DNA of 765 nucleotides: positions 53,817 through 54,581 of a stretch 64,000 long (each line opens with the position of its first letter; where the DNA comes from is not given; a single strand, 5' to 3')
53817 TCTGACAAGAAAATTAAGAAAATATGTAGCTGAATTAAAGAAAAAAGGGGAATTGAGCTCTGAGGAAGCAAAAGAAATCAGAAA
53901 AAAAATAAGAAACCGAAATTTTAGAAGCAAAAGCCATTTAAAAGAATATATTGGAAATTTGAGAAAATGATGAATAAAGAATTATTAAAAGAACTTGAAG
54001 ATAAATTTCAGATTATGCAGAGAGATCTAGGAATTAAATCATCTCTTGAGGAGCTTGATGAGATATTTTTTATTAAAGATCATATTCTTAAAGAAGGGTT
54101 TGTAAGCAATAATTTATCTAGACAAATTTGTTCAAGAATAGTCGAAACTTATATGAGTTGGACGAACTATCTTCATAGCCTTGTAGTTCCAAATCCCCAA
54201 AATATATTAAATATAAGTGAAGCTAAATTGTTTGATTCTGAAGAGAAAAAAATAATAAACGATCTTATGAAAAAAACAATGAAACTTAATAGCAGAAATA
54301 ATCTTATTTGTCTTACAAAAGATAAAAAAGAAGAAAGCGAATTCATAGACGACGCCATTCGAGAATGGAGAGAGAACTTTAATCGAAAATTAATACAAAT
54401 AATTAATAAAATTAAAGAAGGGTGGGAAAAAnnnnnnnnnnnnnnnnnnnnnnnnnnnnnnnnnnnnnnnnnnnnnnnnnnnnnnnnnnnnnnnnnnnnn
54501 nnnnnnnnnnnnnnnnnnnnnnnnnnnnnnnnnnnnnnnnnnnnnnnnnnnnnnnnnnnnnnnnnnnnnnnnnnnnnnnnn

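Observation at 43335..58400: Archaeal L3-to-SecY ribosomal super-operon interrupted at five positions by six co-oriented, tightly coupled non-ribosomal ORFs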

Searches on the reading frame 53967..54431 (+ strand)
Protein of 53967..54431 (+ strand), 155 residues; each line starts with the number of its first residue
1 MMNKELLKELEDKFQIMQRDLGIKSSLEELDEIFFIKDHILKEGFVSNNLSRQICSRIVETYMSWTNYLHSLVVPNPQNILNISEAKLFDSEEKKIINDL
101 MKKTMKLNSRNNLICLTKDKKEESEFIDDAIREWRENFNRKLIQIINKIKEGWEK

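Call 3: search_protein_families(library=pfam, max_evalue=1, proteins=[window:53967-54431:+])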
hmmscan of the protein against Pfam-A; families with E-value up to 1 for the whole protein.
seq(155 aa): 4 families
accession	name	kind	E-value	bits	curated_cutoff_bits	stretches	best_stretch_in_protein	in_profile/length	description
PF22403.1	DUF6981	-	0.067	13.6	26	1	2-28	47-73/84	Domain of unknown function (DUF6981)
PF12299.13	DUF3627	-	0.17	12.4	20.9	0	53-95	49-91/93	Protein of unknown function (DUF3627)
PF06825.17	HSBP1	-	0.36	11.1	28.6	1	5-20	9-24/51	Heat shock factor binding protein 1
PF14663.11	RasGEF_N_2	-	0.45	11.3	27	1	122-148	74-100/108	Rapamycin-insensitive companion of mTOR RasGEF_N domain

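Call 4: search_protein_families(library=ncbifam, max_evalue=1, proteins=[window:53967-54431:+])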
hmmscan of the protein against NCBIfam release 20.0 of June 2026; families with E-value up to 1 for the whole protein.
seq(155 aa): 1 family
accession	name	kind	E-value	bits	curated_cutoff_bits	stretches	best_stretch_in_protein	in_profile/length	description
NF011150.0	PRK14560.1-1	equivalog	0.76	9.6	217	1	88-146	5-63/155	putative RNA-binding protein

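Call 17: find_homologous_proteins(query=window:53967-54431:+, max_evalue=0.001)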
Query seq(155 aa) (155 aa): 61 proteins with E <= 0.001 among 146 candidates.
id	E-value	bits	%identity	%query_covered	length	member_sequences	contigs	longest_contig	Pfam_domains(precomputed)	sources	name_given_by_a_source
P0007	3.2e-92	324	100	99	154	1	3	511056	-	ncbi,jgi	-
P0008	2.9e-60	221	67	99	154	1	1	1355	-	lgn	-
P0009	2.6e-58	214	64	100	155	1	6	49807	-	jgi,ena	-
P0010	2.9e-58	214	64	100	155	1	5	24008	-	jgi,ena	-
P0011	3.0e-58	214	63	100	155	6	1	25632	-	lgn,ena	-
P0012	5.1e-58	213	66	99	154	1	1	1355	-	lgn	-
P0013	5.6e-58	213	63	100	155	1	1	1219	-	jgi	-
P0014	1.4e-57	212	64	100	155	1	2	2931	-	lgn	-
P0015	4.7e-56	207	65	86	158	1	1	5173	-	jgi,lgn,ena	-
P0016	7.2e-54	200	61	91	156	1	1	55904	-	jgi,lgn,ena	-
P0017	1.1e-53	199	57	92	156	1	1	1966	-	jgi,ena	-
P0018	5.5e-53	197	60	90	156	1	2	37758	-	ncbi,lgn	ncbi:MAG: hypothetical protein ABIA78_03280 [archaeon]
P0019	1.0e-52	196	58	92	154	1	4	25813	-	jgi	jgi:hypothetical protein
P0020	1.9e-52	195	58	99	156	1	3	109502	-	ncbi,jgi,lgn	-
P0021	2.8e-52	195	57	99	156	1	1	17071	-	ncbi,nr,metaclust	ncbi:hypothetical protein A3K73_09205 [Candidatus Pacearchaeota archaeon RBG_13_36_9]|nr:MAG: hypoth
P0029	3.3e-49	185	56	97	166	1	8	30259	-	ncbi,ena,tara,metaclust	tara:strand:+ start:421 stop:921 length:501 start_codon:yes stop_codon:yes gene_type:complete|metacl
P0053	1.0e-43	167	52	100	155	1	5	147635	-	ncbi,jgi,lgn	jgi:hypothetical protein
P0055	1.6e-43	166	49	99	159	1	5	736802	-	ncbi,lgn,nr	ncbi:MAG: hypothetical protein HYS32_00790 [Candidatus Woesearchaeota archaeon]|nr:MAG: hypothetical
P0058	9.6e-43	164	53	99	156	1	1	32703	-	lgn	-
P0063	3.3e-39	152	46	99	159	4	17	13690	-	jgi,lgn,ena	-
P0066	5.1e-37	145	51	85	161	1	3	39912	-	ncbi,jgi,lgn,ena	-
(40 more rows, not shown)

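Call 22: search_solved_structures(query=A1, max_evalue=10)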
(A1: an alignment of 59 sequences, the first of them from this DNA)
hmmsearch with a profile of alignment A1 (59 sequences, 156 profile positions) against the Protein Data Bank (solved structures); distinct sequences matched with E-value up to 10: 1.
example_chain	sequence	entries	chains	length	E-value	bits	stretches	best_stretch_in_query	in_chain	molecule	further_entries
2dod_A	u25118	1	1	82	1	12.3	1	49-94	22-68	Transcription elongation regulator 1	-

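Call 29: predict_structure(alignment_id=A1)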
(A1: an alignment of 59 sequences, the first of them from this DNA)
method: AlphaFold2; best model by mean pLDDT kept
length: 155 residues; sequences in the alignment: 59
mean_pLDDT: 96.1   pTM: 0.89
mean pLDDT of the five models: 96.1, 95.8, 95.5, 95.3, 95.3
residues with pLDDT >= 90: 150; 70-90: 4; 50-70: 1; < 50: 0
segments of 3 or more residues with pLDDT < 50: none
pLDDT, mean of each block of 10 residues (from residue 1): 92 97 97 98 96 97 98 93 95 98 97 95 96 96 98 93
secondary structure, 60 per line:
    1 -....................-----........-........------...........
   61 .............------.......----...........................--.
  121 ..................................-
elements in order: H2-21 H27-34 H36-43 H50-73 H80-86 H91-117 H120-154

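Call 33: fold_search(model_id=the predicted structure, library=pdb)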
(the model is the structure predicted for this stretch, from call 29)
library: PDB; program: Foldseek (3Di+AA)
matches with E <= 10: 205; with E <= 0.001: 0
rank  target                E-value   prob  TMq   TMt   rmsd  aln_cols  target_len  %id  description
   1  9min_I                6.8e-01  0.85  0.46  0.54  13.3       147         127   17  Structure of a designed minibinder to NYESO1-A*02:01 (released 2025-08-06)
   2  1wwp_A                7.6e-01  0.60  0.35  0.43   7.4       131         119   14  Crystal structure of ttk003001694 from Thermus Thermophilus HB8 (released 2005-07-12)
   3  3v5z_B                1.1e+00  0.08  0.19  0.19  16.3       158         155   16  Structure of FBXL5 hemerythrin domain, C2 cell, grown anaerobically (released 2012-01-25)
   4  6muv_c                1.6e+00  0.07  0.20  0.17  14.3       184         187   12  The structure of the Plasmodium falciparum 20S proteasome in complex with two PA28 activators (released 2019-08-07)
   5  8gl3                  1.8e+00  0.12  0.28  0.24  14.2       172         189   13  De novo design of monomeric helical bundles for pH-controlled membrane lysis (released 2023-09-06)
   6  8uao_A                1.9e+00  0.33  0.42  0.31  14.3       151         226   16  DpHF18 filament (released 2024-04-10)
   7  6qtk_C                1.9e+00  0.33  0.34  0.13   9.9       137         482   11  2.31A structure of gepotidacin with S.aureus DNA gyrase and doubly nicked DNA (released 2019-03-13)
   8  3lg7_C                1.9e+00  0.18  0.28  0.33  12.4       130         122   19  Crystal structure of HIV epitope-scaffold 4E10_S0_1EZ3A_002_C (released 2010-09-22)
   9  6dfk_G                2.0e+00  0.10  0.26  0.21  13.7       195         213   11  Crystal structure of the 11S subunit of the Plasmodium falciparum proteasome, PA28 (released 2019-08-07)
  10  3v5z_A                2.2e+00  0.06  0.18  0.18  15.9       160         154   15  Structure of FBXL5 hemerythrin domain, C2 cell, grown anaerobically (released 2012-01-25)
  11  1lpe                  2.5e+00  0.18  0.31  0.33   9.3       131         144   11  THREE-DIMENSIONAL STRUCTURE OF THE LDL RECEPTOR-BINDING DOMAIN OF HUMAN APOLIPOPROTEIN E (released 1992-10-15)
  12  6dfk_A                2.5e+00  0.09  0.26  0.21  13.4       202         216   11  Crystal structure of the 11S subunit of the Plasmodium falciparum proteasome, PA28 (released 2019-08-07)
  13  5cdp_C                2.8e+00  0.25  0.33  0.13  10.1       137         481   11  2.45A structure of etoposide with S.aureus DNA gyrase and DNA (released 2015-12-16)
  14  7mvs_A                2.9e+00  0.25  0.34  0.09  10.1       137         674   11  DNA gyrase complexed with uncleaved DNA and Compound 7 to 2.6A resolution (released 2021-10-20)
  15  8j8y_A                2.9e+00  0.18  0.34  0.38  10.6       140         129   10  Phytoplasma immunodominant membrane protein (released 2024-05-08)
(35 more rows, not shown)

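Call 56: find_encoding_contigs(protein=P0055, flank=4000, max_places=2)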
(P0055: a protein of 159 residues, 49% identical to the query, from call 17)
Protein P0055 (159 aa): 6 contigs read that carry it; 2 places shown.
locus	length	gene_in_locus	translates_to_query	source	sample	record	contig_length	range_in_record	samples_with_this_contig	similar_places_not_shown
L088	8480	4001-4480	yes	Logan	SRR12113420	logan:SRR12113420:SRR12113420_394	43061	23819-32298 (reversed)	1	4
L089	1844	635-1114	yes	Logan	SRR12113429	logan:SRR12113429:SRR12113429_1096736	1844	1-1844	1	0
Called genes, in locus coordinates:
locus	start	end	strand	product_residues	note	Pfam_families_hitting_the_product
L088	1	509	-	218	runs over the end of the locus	PF22175:Ogg-HhH (weak), PF00730:HhH-GPD, PF00633:HHH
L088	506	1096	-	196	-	PF02777:Sod_Fe_C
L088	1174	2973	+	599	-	PF00005:ABC_tran, PF02463:SMC_N (weak), PF13304:AAA_21 (faint)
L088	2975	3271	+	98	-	PF01035:DNA_binding_1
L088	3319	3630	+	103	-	-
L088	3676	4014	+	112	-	PF01641:SelR, PF24046:At4g08330 (faint)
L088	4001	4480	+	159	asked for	-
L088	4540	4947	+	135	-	PF07291:MauE (weak), PF07681:DoxX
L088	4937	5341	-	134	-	PF07884:VKOR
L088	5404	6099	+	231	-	-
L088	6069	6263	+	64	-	-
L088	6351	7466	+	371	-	PF06559:DCD_N, PF22769:DCD, PF22569:DCD_C, PF22769:DCD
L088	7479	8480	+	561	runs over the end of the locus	PF02511:Thy1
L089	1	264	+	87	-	?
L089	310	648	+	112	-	PF01641:SelR, PF24046:At4g08330 (faint)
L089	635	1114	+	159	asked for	-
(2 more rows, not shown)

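Call 57: find_encoding_contigs(protein=P0053, flank=4000, max_places=2)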
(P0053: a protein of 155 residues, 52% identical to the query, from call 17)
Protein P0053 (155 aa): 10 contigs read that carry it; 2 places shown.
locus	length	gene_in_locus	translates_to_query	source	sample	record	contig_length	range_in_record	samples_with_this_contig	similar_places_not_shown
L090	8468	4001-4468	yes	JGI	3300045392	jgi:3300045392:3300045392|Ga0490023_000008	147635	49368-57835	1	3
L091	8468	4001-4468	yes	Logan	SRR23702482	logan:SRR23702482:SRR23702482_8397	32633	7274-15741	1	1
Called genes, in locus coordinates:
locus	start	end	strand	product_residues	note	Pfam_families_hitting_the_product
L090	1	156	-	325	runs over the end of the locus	PF13404:HTH_AsnC-type (weak), PF13412:HTH_24 (weak), PF01022:HTH_5 (faint), PF01047:MarR (faint), PF12840:HTH_20 (faint), PF22451:NirdL-like_HTH (faint), PF13404:HTH_AsnC-type, PF13412:HTH_24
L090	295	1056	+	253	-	PF13489:Methyltransf_23 (weak), PF08241:Methyltransf_11, PF08242:Methyltransf_12 (weak), PF13649:Methyltransf_25, PF13847:Methyltransf_31 (weak)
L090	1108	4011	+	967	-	PF00133:tRNA-synt_1, PF01406:tRNA-synt_1e (faint), PF09334:tRNA-synt_1g, PF13603:tRNA-synt_1_2, PF00293:NUDIX, PF00133:tRNA-synt_1, PF08264:Anticodon_1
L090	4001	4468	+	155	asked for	-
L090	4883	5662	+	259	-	PF02673:BacA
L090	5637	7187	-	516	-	PF01411:tRNA-synt_2c, PF07973:tRNA_SAD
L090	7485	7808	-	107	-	PF21636:PPP1R21_C (weak)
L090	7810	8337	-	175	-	-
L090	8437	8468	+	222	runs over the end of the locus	PF02002:TFIIE_alpha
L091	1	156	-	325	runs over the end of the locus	PF13404:HTH_AsnC-type (weak), PF13412:HTH_24 (weak), PF01022:HTH_5 (faint), PF01047:MarR (faint), PF12840:HTH_20 (faint), PF22451:NirdL-like_HTH (faint), PF13404:HTH_AsnC-type, PF13412:HTH_24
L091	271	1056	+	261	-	PF13489:Methyltransf_23 (weak), PF13847:Methyltransf_31 (weak), PF08241:Methyltransf_11, PF08242:Methyltransf_12 (weak), PF13649:Methyltransf_25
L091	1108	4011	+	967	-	PF00133:tRNA-synt_1, PF01406:tRNA-synt_1e (faint), PF09334:tRNA-synt_1g, PF13603:tRNA-synt_1_2, PF00293:NUDIX, PF00133:tRNA-synt_1, PF08264:Anticodon_1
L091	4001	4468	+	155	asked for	-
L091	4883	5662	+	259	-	PF02673:BacA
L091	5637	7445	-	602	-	PF01411:tRNA-synt_2c, PF07973:tRNA_SAD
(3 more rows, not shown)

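Call 58: find_encoding_contigs(protein=P0066, flank=4000, max_places=2)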
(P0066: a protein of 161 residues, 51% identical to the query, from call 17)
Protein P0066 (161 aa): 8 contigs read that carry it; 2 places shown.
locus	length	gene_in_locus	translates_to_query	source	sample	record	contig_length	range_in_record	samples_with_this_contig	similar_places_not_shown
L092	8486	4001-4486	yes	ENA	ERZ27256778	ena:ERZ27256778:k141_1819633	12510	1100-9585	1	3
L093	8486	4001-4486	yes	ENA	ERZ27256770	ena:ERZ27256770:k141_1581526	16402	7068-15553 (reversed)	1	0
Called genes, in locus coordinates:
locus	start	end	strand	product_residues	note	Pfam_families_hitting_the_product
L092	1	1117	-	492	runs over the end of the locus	PF02885:Glycos_trans_3N, PF00591:Glycos_transf_3, PF07831:PYNP_C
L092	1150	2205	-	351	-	PF01594:AI-2E_transport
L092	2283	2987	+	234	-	-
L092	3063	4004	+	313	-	PF00297:Ribosomal_L3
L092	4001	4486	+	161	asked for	-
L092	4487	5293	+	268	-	PF00573:Ribosomal_L4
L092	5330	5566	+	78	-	PF00276:Ribosomal_L23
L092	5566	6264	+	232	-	PF03947:Ribosomal_L2_C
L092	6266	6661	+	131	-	PF00203:Ribosomal_S19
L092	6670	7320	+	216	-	PF00237:Ribosomal_L22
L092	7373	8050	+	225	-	PF07650:KH_2, PF00189:Ribosomal_S3_C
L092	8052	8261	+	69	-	PF00831:Ribosomal_L29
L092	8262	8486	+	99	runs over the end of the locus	PF01253:SUI1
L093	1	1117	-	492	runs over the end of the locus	PF02885:Glycos_trans_3N, PF00591:Glycos_transf_3, PF07831:PYNP_C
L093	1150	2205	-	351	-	PF01594:AI-2E_transport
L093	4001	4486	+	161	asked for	-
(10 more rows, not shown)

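Call 59: find_encoding_contigs(protein=P0063, flank=4000, max_places=2)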
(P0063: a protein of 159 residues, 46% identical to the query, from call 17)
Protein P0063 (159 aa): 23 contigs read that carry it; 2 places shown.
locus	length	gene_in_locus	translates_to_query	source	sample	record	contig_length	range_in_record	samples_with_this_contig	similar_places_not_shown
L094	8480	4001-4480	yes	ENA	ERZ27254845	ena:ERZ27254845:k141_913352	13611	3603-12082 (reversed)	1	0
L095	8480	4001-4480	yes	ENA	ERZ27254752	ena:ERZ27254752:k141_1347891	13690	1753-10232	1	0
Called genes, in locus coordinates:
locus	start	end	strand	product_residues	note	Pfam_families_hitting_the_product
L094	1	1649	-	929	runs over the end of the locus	PF17900:Peptidase_M1_N, PF01433:Peptidase_M1, PF11940:DUF3458, PF17432:DUF3458_C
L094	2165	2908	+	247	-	PF02683:DsbD_TM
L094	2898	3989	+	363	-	PF08534:Redoxin, PF00578:AhpC-TSA, PF13905:Thioredoxin_8, PF17991:Thioredoxin_10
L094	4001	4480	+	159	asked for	-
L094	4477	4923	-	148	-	PF01625:PMSR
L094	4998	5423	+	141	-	PF08570:DUF1761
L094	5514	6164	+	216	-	PF00227:Proteasome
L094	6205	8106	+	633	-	PF17214:KH_TffA, PF07650:KH_2 (faint), PF23023:Anti-Pycsar_Apyc1 (weak), PF00753:Lactamase_B, PF16661:Lactamase_B_6, PF12706:Lactamase_B_2 (weak), PF10996:Beta-Casp, PF07521:RMMBL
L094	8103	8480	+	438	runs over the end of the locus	PF00753:Lactamase_B, PF12706:Lactamase_B_2 (weak), PF22505:RNase_J_b_CASP, PF07521:RMMBL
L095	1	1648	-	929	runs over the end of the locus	PF17900:Peptidase_M1_N, PF01433:Peptidase_M1, PF11940:DUF3458, PF17432:DUF3458_C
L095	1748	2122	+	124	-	-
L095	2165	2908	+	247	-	PF02683:DsbD_TM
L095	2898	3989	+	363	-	PF08534:Redoxin, PF00578:AhpC-TSA, PF13905:Thioredoxin_8, PF17991:Thioredoxin_10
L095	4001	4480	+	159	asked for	-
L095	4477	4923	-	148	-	PF01625:PMSR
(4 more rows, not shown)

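Call 75: fold_search(model_id=the predicted structure, library=viral)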
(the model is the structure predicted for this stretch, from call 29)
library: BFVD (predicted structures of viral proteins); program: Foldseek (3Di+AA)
matches with E <= 10: 136; with E <= 0.001: 0
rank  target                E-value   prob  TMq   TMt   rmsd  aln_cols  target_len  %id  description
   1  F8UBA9                1.5e+00  0.13  0.28  0.20  16.1       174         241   13  (no name in the UniProt tables at hand)
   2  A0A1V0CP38            1.9e+00  0.10  0.23  0.24  17.4       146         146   17  (no name in the UniProt tables at hand)
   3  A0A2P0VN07            2.0e+00  0.15  0.29  0.08  10.4       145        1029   12  Uncharacterized protein [Tetraselmis virus 1]
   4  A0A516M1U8            2.0e+00  0.08  0.26  0.22  24.7       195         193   17  (no name in the UniProt tables at hand)
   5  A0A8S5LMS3            2.3e+00  0.06  0.19  0.15  18.1       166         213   13  Uncharacterized protein [Podoviridae sp. ctiuS14]
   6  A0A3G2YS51            2.4e+00  0.15  0.32  0.22  17.0       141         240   12  DUF7217 domain-containing protein [Serratia phage vB_SmaA_3M]
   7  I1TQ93                2.4e+00  0.06  0.21  0.19  18.2       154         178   16  (no name in the UniProt tables at hand)
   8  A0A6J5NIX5            2.6e+00  0.05  0.21  0.05  19.7       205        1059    9  Uncharacterized protein [uncultured Caudovirales phage]
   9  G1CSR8                3.0e+00  0.07  0.28  0.21  21.6       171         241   13  Uncharacterized protein [Cronobacter phage ESP2949-1]
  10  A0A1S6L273            3.1e+00  0.15  0.34  0.34  19.6       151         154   11  (no name in the UniProt tables at hand)
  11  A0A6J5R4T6            3.1e+00  0.06  0.20  0.18  13.9       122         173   14  Uncharacterized protein [uncultured Caudovirales phage]
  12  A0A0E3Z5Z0            3.1e+00  0.04  0.16  0.09  17.6       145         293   18  Uncharacterized protein [Lambdina fiscellaria nucleopolyhedrovirus]
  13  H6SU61                3.3e+00  0.09  0.27  0.30  13.0       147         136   14  DUF1216 domain-containing protein [Campylobacter virus IBB35]
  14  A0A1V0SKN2            3.8e+00  0.08  0.26  0.16  17.6       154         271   12  Uncharacterized protein [Klosneuvirus KNV1]
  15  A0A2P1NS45            3.8e+00  0.08  0.26  0.04  18.0       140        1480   12  (no name in the UniProt tables at hand)
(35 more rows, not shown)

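Call 86: find_encoding_contigs(protein=P0020, flank=2500, max_places=1)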
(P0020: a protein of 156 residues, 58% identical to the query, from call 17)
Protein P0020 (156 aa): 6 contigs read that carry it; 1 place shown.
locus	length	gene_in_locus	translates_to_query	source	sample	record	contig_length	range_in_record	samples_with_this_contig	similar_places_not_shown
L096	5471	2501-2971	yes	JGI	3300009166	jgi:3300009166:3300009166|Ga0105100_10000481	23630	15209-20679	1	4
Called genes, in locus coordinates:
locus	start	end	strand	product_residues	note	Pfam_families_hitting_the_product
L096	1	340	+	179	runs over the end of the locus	PF00281:Ribosomal_L5, PF00673:Ribosomal_L5_C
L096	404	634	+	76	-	PF00253:Ribosomal_S14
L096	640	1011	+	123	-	PF00410:Ribosomal_S8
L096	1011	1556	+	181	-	PF00347:Ribosomal_L6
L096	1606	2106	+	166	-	PF01655:Ribosomal_L32e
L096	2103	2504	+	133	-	PF01280:Ribosomal_L19e, PF25476:Ribosomal_L19e_C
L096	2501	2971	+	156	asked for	-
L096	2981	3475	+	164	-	PF17144:Ribosomal_L5e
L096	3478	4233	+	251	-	PF00333:Ribosomal_S5, PF03719:Ribosomal_S5_C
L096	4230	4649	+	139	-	PF00327:Ribosomal_L30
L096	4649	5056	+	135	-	PF00828:Ribosomal_L27A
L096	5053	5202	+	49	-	-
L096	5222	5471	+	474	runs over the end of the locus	PF00344:SecY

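Call 87: find_encoding_contigs(protein=P0029, flank=2500, max_places=1)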
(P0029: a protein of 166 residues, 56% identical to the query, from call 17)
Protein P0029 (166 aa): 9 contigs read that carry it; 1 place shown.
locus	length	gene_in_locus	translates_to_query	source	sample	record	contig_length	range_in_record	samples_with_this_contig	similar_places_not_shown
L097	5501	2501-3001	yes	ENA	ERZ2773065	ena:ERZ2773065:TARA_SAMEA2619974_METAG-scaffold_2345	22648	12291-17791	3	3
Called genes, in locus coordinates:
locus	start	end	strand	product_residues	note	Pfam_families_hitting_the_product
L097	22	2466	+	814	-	PF00133:tRNA-synt_1, PF09334:tRNA-synt_1g, PF13603:tRNA-synt_1_2, PF00133:tRNA-synt_1, PF09334:tRNA-synt_1g (weak), PF08264:Anticodon_1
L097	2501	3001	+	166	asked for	-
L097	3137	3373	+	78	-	-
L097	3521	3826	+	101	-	-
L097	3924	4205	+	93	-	-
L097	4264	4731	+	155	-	-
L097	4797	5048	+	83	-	-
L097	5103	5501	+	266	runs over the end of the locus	PF02673:BacA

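Call 88: find_encoding_contigs(protein=P0016, flank=2500, max_places=1)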
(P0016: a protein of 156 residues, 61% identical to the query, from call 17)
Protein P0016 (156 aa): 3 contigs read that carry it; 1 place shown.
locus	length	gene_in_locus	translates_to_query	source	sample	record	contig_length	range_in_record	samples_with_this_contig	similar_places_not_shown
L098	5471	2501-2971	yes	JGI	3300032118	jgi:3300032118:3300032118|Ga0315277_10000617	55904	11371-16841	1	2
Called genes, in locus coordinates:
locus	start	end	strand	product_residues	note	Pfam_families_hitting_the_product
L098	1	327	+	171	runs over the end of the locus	PF00281:Ribosomal_L5, PF00673:Ribosomal_L5_C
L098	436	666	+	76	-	PF00253:Ribosomal_S14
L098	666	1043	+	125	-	PF00410:Ribosomal_S8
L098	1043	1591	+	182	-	PF00347:Ribosomal_L6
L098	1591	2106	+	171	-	PF01655:Ribosomal_L32e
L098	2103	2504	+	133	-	PF01280:Ribosomal_L19e, PF25476:Ribosomal_L19e_C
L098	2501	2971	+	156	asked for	-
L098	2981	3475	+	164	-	PF17144:Ribosomal_L5e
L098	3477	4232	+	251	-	PF00333:Ribosomal_S5, PF03719:Ribosomal_S5_C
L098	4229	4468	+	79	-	-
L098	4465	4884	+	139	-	PF00327:Ribosomal_L30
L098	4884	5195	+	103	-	-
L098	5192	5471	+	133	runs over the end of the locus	PF00828:Ribosomal_L27A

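Call 89: find_encoding_contigs(protein=P0058, flank=2500, max_places=1)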
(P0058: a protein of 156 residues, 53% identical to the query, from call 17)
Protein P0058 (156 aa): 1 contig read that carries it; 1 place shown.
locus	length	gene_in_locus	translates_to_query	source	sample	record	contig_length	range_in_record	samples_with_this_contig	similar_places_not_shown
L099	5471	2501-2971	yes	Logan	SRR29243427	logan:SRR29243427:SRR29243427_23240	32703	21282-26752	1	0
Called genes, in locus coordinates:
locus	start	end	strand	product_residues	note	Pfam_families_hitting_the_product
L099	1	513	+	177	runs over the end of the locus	PF00281:Ribosomal_L5 (weak), PF00673:Ribosomal_L5_C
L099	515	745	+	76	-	PF00253:Ribosomal_S14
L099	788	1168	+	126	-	PF00410:Ribosomal_S8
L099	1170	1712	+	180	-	PF00347:Ribosomal_L6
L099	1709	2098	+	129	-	PF01655:Ribosomal_L32e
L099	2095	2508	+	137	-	PF01280:Ribosomal_L19e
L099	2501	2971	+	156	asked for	-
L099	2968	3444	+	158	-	PF17144:Ribosomal_L5e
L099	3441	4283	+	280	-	PF00333:Ribosomal_S5, PF03719:Ribosomal_S5_C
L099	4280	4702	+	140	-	PF00327:Ribosomal_L30 (weak)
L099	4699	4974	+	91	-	-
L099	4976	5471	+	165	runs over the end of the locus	PF00828:Ribosomal_L27A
